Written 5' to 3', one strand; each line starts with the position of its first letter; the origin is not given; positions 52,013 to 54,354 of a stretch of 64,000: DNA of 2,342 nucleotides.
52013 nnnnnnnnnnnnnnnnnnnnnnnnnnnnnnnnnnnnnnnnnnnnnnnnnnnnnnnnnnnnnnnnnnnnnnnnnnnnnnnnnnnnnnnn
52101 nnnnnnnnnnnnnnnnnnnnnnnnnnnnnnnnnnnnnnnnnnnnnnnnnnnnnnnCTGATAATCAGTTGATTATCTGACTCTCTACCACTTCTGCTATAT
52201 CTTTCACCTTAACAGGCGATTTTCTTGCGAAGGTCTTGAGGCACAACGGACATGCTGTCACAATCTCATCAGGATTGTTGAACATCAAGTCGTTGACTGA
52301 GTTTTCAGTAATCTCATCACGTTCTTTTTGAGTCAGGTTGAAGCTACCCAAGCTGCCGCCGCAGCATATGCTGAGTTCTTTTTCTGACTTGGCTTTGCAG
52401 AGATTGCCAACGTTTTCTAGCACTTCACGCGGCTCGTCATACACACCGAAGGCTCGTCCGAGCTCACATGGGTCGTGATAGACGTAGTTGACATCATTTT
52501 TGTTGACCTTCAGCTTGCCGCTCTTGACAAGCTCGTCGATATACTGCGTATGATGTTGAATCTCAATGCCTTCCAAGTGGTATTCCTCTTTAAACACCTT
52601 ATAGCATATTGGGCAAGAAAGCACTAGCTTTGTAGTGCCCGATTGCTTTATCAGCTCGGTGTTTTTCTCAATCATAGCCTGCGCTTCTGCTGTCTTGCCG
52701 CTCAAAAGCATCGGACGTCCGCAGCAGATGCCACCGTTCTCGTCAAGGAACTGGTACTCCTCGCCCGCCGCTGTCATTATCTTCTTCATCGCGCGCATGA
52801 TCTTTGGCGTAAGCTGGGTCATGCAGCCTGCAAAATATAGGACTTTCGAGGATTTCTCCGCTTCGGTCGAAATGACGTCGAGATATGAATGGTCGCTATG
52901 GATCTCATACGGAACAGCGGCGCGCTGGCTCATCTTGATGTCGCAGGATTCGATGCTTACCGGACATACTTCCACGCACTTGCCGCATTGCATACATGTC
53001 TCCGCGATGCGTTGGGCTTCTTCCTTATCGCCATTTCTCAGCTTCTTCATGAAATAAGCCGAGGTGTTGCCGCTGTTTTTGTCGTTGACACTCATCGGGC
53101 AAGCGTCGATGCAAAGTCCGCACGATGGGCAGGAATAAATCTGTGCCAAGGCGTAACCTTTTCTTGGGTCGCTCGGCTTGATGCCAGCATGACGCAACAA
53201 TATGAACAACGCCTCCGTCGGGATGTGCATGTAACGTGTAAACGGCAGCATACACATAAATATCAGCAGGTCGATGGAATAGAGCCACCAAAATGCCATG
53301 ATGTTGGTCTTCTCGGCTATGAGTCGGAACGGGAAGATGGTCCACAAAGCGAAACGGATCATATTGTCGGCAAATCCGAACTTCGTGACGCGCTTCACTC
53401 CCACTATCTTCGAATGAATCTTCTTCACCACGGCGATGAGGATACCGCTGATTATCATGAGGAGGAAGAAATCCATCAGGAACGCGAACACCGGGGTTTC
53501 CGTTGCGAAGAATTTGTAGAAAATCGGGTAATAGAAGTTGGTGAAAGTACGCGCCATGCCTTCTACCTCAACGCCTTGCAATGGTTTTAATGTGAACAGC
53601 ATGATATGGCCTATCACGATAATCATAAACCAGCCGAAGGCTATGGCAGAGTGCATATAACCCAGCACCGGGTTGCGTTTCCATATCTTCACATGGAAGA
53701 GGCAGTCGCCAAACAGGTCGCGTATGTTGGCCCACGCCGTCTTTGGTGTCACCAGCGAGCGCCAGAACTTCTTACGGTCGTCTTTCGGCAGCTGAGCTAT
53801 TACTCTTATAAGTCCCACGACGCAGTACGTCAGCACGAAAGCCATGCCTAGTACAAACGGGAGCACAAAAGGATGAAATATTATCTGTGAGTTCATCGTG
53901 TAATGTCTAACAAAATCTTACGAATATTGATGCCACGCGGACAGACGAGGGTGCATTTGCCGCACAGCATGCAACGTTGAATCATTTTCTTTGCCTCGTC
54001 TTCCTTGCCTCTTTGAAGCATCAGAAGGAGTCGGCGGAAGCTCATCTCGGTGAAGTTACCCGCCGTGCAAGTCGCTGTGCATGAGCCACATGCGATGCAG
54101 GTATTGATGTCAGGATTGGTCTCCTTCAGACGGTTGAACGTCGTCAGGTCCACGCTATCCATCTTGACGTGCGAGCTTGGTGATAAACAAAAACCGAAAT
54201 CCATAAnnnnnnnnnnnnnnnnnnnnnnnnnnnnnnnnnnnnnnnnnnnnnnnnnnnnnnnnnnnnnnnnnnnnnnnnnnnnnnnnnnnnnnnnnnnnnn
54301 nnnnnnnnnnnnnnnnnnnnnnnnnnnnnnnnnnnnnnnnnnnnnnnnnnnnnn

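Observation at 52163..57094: Five-gene Hdr-like flavin/iron-sulfur redox operon ending in a membrane-anchored HdrD/DsrMK-type fusion, with no substrate-defining neighbour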

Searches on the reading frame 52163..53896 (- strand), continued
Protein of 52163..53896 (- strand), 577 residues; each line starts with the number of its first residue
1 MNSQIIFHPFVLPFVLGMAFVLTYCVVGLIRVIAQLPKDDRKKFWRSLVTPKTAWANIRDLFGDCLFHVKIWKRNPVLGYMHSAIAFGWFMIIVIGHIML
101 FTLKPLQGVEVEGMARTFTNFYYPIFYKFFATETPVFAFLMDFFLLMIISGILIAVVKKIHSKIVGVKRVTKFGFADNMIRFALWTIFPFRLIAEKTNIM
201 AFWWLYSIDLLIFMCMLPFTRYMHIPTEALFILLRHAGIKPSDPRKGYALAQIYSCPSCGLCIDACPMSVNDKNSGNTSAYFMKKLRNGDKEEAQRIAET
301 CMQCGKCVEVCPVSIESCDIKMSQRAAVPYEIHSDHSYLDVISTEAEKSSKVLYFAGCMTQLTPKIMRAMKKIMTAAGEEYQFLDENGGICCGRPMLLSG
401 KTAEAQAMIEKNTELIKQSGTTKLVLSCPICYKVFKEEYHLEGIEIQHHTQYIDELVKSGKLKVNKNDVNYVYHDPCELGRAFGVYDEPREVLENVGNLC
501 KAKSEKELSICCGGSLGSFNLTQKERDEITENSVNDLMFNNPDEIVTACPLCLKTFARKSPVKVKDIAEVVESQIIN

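Call 54: find_homologous_proteins(query=A1, max_evalue=1e-30)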
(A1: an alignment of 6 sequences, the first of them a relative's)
Query A1 (6 sequences) (428 aa, profile of the alignment): 8000 proteins with E <= 1e-30 among 8000 candidates; the best 120 are listed.
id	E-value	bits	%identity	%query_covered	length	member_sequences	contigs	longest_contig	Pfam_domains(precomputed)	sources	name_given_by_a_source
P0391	1.4e-243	826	100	100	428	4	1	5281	PF00291.32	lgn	-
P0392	5.5e-243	824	65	100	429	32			PF00291.32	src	-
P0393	1.8e-242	823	61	99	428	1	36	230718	PF00291.32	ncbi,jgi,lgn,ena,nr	ncbi:MAG: cysteate synthase [Bacteroidales bacterium]|jgi:cysteate synthase|nr:cysteate synthase [Ba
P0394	1.8e-242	823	61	99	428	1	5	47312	PF00291.32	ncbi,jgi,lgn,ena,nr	ncbi:MAG TPA: cysteate synthase [Bacteroidales bacterium]|nr:cysteate synthase [Bacteroidales bacter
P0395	3.2e-242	822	61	99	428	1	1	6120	PF00291.32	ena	-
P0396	3.3e-242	822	61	99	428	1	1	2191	PF00291.32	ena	-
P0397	3.5e-242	822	61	99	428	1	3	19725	PF00291.32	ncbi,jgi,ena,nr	ncbi:MAG: Cysteate synthase [Bacteroidetes bacterium]|nr:Cysteate synthase [Bacteroidota bacterium]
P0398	4.7e-242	821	61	99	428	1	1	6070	PF00291.32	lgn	-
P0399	7.4e-242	821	61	99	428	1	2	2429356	PF00291.32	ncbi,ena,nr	ncbi:MAG: cysteate synthase [Bacteroidales bacterium]|nr:cysteate synthase [Bacteroidales bacterium]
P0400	8.0e-242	820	61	99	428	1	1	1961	PF00291.32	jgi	-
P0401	1.1e-241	820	61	99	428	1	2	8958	PF00291.32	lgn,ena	-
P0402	1.3e-241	820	61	99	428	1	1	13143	PF00291.32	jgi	-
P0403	1.4e-241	820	61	99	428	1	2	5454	PF00291.32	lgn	-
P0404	1.5e-241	820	61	99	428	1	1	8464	PF00291.32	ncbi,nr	ncbi:MAG: cysteate synthase [Bacteroidales bacterium]|nr:cysteate synthase [Bacteroidales bacterium]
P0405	1.7e-241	819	61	99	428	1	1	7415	PF00291.32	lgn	-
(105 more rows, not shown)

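Call 58: predict_structure(alignment_id=A2)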
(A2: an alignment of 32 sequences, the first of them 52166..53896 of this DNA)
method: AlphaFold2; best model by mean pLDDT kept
length: 577 residues; sequences in the alignment: 32
mean_pLDDT: 87.4   pTM: 0.81
mean pLDDT of the five models: 87.4, 87.0, 86.7, 85.6, 84.3
residues with pLDDT >= 90: 334; 70-90: 194; 50-70: 42; < 50: 7
segments of 3 or more residues with pLDDT < 50: 1-3
pLDDT, mean of each block of 10 residues (from residue 1): 64 94 95 94 92 92 91 91 94 86 59 55 82 85 93 91 84 88 92 88 96 95 93 92 84 92 87 80 91 90 88 90 78 57 54 87 89 94 79 82 85 86 93 92 94 96 95 94 93 96 90 85 90 95 96 94 97 91
secondary structure, 60 per line:
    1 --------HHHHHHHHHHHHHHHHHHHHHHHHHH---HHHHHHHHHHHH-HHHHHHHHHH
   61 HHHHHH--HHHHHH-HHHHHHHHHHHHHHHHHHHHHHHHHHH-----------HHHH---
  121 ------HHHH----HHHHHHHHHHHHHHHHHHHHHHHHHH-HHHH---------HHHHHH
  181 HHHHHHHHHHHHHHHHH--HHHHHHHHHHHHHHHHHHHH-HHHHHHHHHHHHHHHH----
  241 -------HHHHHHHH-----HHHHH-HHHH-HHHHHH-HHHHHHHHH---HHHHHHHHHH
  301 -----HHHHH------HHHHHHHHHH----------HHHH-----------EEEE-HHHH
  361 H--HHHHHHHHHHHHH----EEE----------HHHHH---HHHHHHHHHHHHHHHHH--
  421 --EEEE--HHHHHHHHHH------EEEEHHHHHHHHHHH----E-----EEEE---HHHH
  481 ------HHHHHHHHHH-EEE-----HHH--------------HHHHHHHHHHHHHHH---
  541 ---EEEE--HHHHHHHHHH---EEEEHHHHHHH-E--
elements in order: H9-34 H38-49 H51-66 H69-74 H76-102 H114-117 H127-130 H135-160 H162-165 H175-197 H200-219 H221-236 H248-255 H261-265 H267-270 H272-277 H279-287 H291-300 H306-310 H317-326 H337-340 E352-355 H357-361 H364-376 E381-383 H394-398 H402-418 E423-426 H429-438 E445-448 H449-459 E470-473 H477-480 H487-496 E498-500 H523-537 E544-547 H550-559 E563-566 H567-573

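Call 62: fold_search(model_id=the predicted structure, library=pdb)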
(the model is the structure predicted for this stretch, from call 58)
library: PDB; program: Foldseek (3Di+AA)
matches with E <= 10: 403; with E <= 0.001: 8
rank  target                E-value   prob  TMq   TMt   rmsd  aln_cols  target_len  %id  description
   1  9ojn                  2.5e-17  1.00  0.66  0.53   8.5       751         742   18  Structure of Mycobacterium smegmatis EtfD (released 2025-05-21)
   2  9a6l_A                6.4e-07  1.00  0.33  0.74   3.9       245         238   19  Integrative model of LUTA-LUTB by crosslinking MS and deep learning (released 2024-09-18)
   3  8rwn_B                8.5e-06  1.00  0.33  0.62   4.2       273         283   16  CryoEM structure of the Hdr(ABC)2 subunits of the Elp-Hdr complex of Methanothermobacter marburgensis (released 2025-05-14)
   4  8rvu_B                2.4e-05  1.00  0.33  0.63   4.1       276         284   17  CryoEM structure of the Elp-Hdr complex of Methanothermobacter marburgensis state 2 (composite structure) (released 2025-05-14)
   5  8rvy_B                4.1e-05  1.00  0.32  0.60   4.3       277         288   15  CryoEM structure of the Elp-Hdr complex of Methanothermobacter marburgensis state 1 (composite structure) (released 2025-05-14)
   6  8rvy_b                9.2e-05  1.00  0.32  0.61   4.0       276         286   17  CryoEM structure of the Elp-Hdr complex of Methanothermobacter marburgensis state 1 (composite structure) (released 2025-05-14)
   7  5odc_B                1.2e-04  1.00  0.32  0.60   4.5       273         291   15  Heterodisulfide reductase / [NiFe]-hydrogenase complex from Methanothermococcus thermolithotrophicus at 2.3 A resoluti (released 2017-08-30)
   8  7bkb_B                2.6e-04  1.00  0.32  0.58   4.3       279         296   15  Formate dehydrogenase - heterodisulfide reductase - formylmethanofuran dehydrogenase complex from Methanospirillum hun (released 2021-09-29)
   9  5ell_A                1.0e-03  1.00  0.21  0.41   8.2       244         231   11  Crystal structure of L-aspartate/glutamate-specific racemase from Escherichia coli (released 2015-11-18)
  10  1zuw_B                1.1e-03  1.00  0.20  0.36   9.1       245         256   12  Crystal structure of B.subtilis glutamate racemase (RacE) with D-Glu (released 2005-12-06)
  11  5ijw_B                1.2e-03  1.00  0.21  0.36   8.5       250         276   11  Glutamate Racemase (MurI) from Mycobacterium smegmatis with bound D-glutamate, 1.8 Angstrom resolution, X-ray diffract (released 2016-05-25)
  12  3s7z_B                1.2e-03  1.00  0.22  0.42   7.7       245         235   10  Crystal Structure of Putative Aspartate Racemase from Salmonella Typhimurium Complexed with Succinate (released 2011-10-05)
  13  2dwu_A                1.3e-03  1.00  0.20  0.36   8.8       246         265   11  Crystal Structure of Glutamate Racemase Isoform RacE1 from Bacillus anthracis (released 2007-06-19)
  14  3s81_C                1.9e-03  1.00  0.22  0.42   7.6       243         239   10  Crystal Structure of Putative Aspartate Racemase from Salmonella Typhimurium (released 2011-06-15)
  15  3s81_B                1.9e-03  1.00  0.23  0.43   7.6       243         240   10  Crystal Structure of Putative Aspartate Racemase from Salmonella Typhimurium (released 2011-06-15)
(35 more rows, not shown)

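Call 68: search_protein_families(library=ncbifam, proteins=[L100:9154-9990:+, L057:6592-7092:+], max_evalue=1e-8)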
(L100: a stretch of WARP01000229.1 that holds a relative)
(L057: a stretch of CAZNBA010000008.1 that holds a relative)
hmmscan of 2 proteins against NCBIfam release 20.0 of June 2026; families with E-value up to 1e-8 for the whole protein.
L100:9154-9990:+ (279 aa): 5 families
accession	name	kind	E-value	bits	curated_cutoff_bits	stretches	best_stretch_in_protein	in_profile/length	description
TIGR00790.1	fnt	subfamily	2.2e-72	243.5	232.3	1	25-275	4-238/239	formate/nitrite family transporter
TIGR04060.1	formate_focA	equivalog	1.2e-70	237.8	290.1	1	10-275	2-267/268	formate transporter FocA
NF008069.0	PRK10805.1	equivalog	2e-63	214.5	440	1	5-275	9-279/285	formate transporter FocA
NF007261.0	PRK09713.1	exception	2.1e-39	135.8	499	1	28-274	32-277/282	formate transporter FocB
NF008595.0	PRK11562.1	equivalog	6.1e-32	111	293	1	54-279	50-254/268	nitrite transporter NirC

L057:6592-7092:+ (167 aa): 3 families
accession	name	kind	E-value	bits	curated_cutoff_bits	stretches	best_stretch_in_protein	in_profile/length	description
NF002926.0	PRK03573.1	equivalog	1.5e-10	41.2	120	1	51-141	48-138/144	transcriptional regulator SlyA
NF052638.1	TransRegOhrRVib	equivalog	2.1e-09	37.2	200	1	30-139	32-139/141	transcriptional regulator OhrR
TIGR02337.1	HpaR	equivalog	4.5e-09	36.2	121.2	1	32-135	25-128/130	homoprotocatechuate degradation operon regulator HpaR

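Call 70: find_encoding_contigs(protein=P0173, flank=6000, max_places=2)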
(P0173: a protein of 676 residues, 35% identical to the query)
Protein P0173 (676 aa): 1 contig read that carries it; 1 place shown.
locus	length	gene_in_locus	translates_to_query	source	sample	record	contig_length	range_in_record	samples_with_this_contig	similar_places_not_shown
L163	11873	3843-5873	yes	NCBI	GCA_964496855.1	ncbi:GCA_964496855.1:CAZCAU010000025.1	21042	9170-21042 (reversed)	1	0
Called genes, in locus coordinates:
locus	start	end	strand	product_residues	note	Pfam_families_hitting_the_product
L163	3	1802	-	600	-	?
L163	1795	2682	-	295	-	PF02754:CCG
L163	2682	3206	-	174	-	PF12838:Fer4_7 (faint), PF13183:Fer4_8, PF13187:Fer4_9, PF13534:Fer4_17 (weak)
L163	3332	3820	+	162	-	PF02566:OsmC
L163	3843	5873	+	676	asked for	PF13183:Fer4_8, PF13534:Fer4_17 (weak), PF02754:CCG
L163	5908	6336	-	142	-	PF01597:GCV_H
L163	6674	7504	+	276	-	PF21948:LplA-B_cat, PF10437:Lip_prot_lig_C (faint)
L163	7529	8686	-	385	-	PF01924:HypD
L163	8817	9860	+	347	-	PF00586:AIRS, PF02769:AIRS_C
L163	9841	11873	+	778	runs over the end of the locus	PF00708:Acylphosphatase, PF07503:zf-HYPF, PF01300:Sua5_yciO_yrdC, PF17788:HypF_C, PF22521:HypF_C_2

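Call 71: find_encoding_contigs(protein=P0185, flank=6000, max_places=2)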
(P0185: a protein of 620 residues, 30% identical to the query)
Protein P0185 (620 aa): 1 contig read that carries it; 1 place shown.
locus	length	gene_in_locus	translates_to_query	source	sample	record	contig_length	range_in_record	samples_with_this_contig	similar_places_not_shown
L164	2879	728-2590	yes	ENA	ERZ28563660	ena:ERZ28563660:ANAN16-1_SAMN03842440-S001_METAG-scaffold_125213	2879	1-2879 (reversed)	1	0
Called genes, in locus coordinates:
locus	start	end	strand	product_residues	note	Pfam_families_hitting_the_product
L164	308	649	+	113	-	-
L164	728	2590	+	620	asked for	PF02665:Nitrate_red_gam, PF13183:Fer4_8, PF13237:Fer4_10 (faint), PF12838:Fer4_7 (weak), PF13534:Fer4_17 (weak), PF02754:CCG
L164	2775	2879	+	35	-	?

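Call 76: search_protein_families(library=pfam, proteins=[L079:3121-6378:+, L079:2011-3114:+, L163:6-1802:-, L163:3843-5870:+], max_evalue=0.000001)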
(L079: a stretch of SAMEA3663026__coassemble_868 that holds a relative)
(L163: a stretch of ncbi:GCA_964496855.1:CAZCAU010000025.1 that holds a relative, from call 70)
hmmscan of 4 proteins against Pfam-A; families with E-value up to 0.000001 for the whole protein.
L079:3121-6378:+ (1086 aa): 8 families
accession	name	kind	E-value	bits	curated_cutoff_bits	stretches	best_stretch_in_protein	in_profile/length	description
PF02786.22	CPSase_L_D2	-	2.9e-113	377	19.8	2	126-328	1-209/211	Carbamoyl-phosphate synthase L chain, ATP binding domain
PF25596.1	CPSase_L_D1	-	1.2e-92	306.2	27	2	5-122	2-117/118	Carbamoyl phosphate synthase preATP-grasp domain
PF02787.25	CPSase_L_D3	-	1.9e-28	98.7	26.6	1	417-496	2-79/80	Carbamoyl-phosphate synthetase large chain, oligomerisation domain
PF02222.28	ATP-grasp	-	2.9e-22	79.6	27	2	694-857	3-162/179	ATP-grasp domain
PF02142.27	MGS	-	8.2e-21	74.4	24.1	1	968-1057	2-94/94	MGS-like domain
PF07478.18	Dala_Dala_lig_C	-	1.5e-20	74.1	24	2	711-855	26-173/204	D-ala D-ala ligase C-terminus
PF15632.11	ATPgrasp_Ter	-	4.2e-11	43.2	29.1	1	762-895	5-122/131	ATP-grasp in the biosynthetic pathway with Ter operon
PF08443.16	RimK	-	5.3e-07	29.9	21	0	685-870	2-177/188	RimK-like ATP-grasp domain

L079:2011-3114:+ (368 aa): 3 families
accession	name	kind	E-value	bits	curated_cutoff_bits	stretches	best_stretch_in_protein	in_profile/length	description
PF00117.34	GATase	-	5.8e-53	179.8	22.8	1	192-366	1-189/190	Glutamine amidotransferase class-I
PF00988.28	CPSase_sm_chain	-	1.6e-49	167.4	27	1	8-141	1-126/126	Carbamoyl-phosphate synthase small chain, CPSase domain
PF07722.19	Peptidase_C26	-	1.2e-07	32.2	20.5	0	247-349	96-219/219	Peptidase C26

L163:6-1802:- (599 aa): 10 families
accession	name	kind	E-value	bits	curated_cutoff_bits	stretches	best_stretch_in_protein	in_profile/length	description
PF00037.32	Fer4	-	9.8e-15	54.1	21.1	1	241-261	2-22/24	4Fe-4S binding domain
PF07992.20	Pyr_redox_2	-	3.4e-12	46.8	26.1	1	146-560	2-289/291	Pyridine nucleotide-disulphide oxidoreductase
PF12838.12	Fer4_7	-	6.4e-09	36.6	27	0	246-313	1-52/52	4Fe-4S dicluster domain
PF13237.11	Fer4_10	-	6.6e-09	36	25.5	0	242-259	4-21/53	4Fe-4S dicluster domain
PF12831.13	FAD_oxidored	-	9.9e-09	35.4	27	1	147-184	2-39/416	FAD dependent oxidoreductase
PF14697.11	Fer4_21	-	6.2e-08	33.1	35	0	581-599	34-52/59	4Fe-4S dicluster domain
PF13450.12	NAD_binding_8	-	4.4e-07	30.5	21.9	0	149-188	1-40/68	NAD(P)-binding Rossmann-like domain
PF12797.12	Fer4_2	-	5.3e-07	29.6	24.5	0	240-258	3-21/22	4Fe-4S binding domain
PF25160.1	LdpA_Fe-S-bd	-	7e-07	29.4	27.6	0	242-260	23-41/49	LdpA Fe-S cluster-binding domain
PF01134.28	GIDA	-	9e-07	28.7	22.1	0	147-184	2-29/391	Glucose inhibited division protein A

L163:3843-5870:+ (676 aa): 2 families
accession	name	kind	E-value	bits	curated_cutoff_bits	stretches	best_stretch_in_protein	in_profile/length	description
PF02754.22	CCG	-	2.8e-32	111.1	20.6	2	563-650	1-84/85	Cysteine-rich domain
PF13183.11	Fer4_8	-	1e-10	42.4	27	1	294-375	2-67/68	4Fe-4S dicluster domain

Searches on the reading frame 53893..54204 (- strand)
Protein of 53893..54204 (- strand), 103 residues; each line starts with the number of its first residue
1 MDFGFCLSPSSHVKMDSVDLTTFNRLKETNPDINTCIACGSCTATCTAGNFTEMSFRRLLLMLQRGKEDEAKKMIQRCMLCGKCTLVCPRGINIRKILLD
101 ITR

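Call 3: search_protein_families(library=pfam, proteins=[window:53893-54204:-], max_evalue=0.01)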
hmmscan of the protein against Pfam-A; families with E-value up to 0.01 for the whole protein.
window:53893-54204:- (103 aa): 15 families
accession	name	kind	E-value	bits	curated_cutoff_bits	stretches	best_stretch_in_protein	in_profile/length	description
PF13187.11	Fer4_9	-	6.3e-11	42.6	27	2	36-91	2-50/52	4Fe-4S dicluster domain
PF13534.11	Fer4_17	-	2.7e-10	41.1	22.2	2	36-93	2-61/61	4Fe-4S dicluster domain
PF13183.11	Fer4_8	-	2.7e-09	37.9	27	1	33-92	2-68/68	4Fe-4S dicluster domain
PF12838.12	Fer4_7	-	1.1e-07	32.6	27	1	35-92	1-52/52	4Fe-4S dicluster domain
PF12797.12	Fer4_2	-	5.6e-06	26.4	24.5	1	76-89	8-21/22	4Fe-4S binding domain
PF00037.32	Fer4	-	5.9e-06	26.3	21.1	1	77-91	7-21/24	4Fe-4S binding domain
PF13746.11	Fer4_18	-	1.1e-05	26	27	1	64-97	47-80/114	4Fe-4S dicluster domain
PF25160.1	LdpA_Fe-S-bd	-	1.1e-05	25.5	27.6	0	74-91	24-41/49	LdpA Fe-S cluster-binding domain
PF12800.12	Fer4_4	-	2e-05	25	24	0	76-91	2-17/17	4Fe-4S binding domain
PF12837.12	Fer4_6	-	2.7e-05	24.3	25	0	76-91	7-22/24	4Fe-4S binding domain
PF13237.11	Fer4_10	-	9.7e-05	22.7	25.5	1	33-89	6-53/53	4Fe-4S dicluster domain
PF13484.11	Fer4_16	-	0.00029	22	30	1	35-90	1-65/66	4Fe-4S double cluster binding domain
PF14697.11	Fer4_21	-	0.00094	19.7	35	1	34-89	6-52/59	4Fe-4S dicluster domain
PF12225.13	DUF5981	-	0.0063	16.6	23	0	66-87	10-31/95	Methylene-tetrahydrofolate reductase C terminal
PF12798.12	Fer4_3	-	0.0099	17.1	27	0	78-92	1-15/15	4Fe-4S binding domain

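Call 4: search_protein_families(library=ncbifam, proteins=[window:53893-54204:-], max_evalue=0.01)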
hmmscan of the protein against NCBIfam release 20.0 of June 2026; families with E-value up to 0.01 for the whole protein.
window:53893-54204:- (103 aa): 50 families (the best 25 are shown)
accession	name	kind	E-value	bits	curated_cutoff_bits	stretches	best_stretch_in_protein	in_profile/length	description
NF041779.1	hetero_SS_HdrC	equivalog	3e-10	39.9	350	1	32-91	29-89/198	ferredoxin:CoB-CoM heterodisulfide reductase subunit HdrC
TIGR03290.1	CoB_CoM_SS_C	equivalog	1e-08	35.3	160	1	33-101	1-71/144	CoB--CoM heterodisulfide reductase subunit C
NF041837.1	rnfC_Methano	equivalog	2.4e-07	29.9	650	1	34-96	358-417/438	Rnf electron transport complex subunit RnfC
TIGR00314.1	cdhA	equivalog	2.8e-07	28.8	781.3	1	20-97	385-458/784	CO dehydrogenase/acetyl-CoA synthase complex subunit alpha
NF004898.0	PRK06259.1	equivalog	5.3e-07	28.6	385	1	13-95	114-205/488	fumarate reductase (CoM/CoB) subunit TfrB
TIGR01971.1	NuoI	subfamily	6.2e-07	29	113.05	1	27-90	36-95/121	NADH-quinone oxidoreductase, chain I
TIGR02512.1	FeFe_hydrog_A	subfamily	8e-07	28.2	405.95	1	32-91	5-65/375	[FeFe] hydrogenase, group A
TIGR01945.1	rnfC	subfamily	9.2e-07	27.7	245.95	1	27-94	356-420/435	RnfABCDGE type electron transport complex subunit C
NF009053.0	PRK12387.1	subfamily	1.5e-06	28.1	204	1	32-91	36-88/180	formate hydrogenlyase complex iron-sulfur subunit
NF041890.1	hdrC_Methbact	equivalog_domain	1.5e-06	27.9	270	1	26-93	20-89/192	ferredoxin:CoB-CoM heterodisulfide reductase subunit HdrC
NF006221.0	PRK08348.1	subfamily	1.7e-06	27.8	124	1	32-91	42-90/136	NADH-plastoquinone oxidoreductase subunit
NF045663.1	diclust_near_Sec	equivalog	1.9e-06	26.3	530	1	68-100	345-377/759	pyridine nucleotide-disulfide oxidoreductase/dicluster-binding protein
NF008434.0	PRK11274.1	equivalog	6.7e-06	25.3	333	1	25-103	14-99/409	glycolate oxidase subunit GlcF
NF005746.0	PRK07570.1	subfamily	1.1e-05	24.9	243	1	27-97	150-233/250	succinate dehydrogenase/fumarate reductase iron-sulfur subunit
NF003454.1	PRK05035.1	equivalog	1.1e-05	24.1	345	1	28-92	361-422/556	electron transport complex subunit RsxC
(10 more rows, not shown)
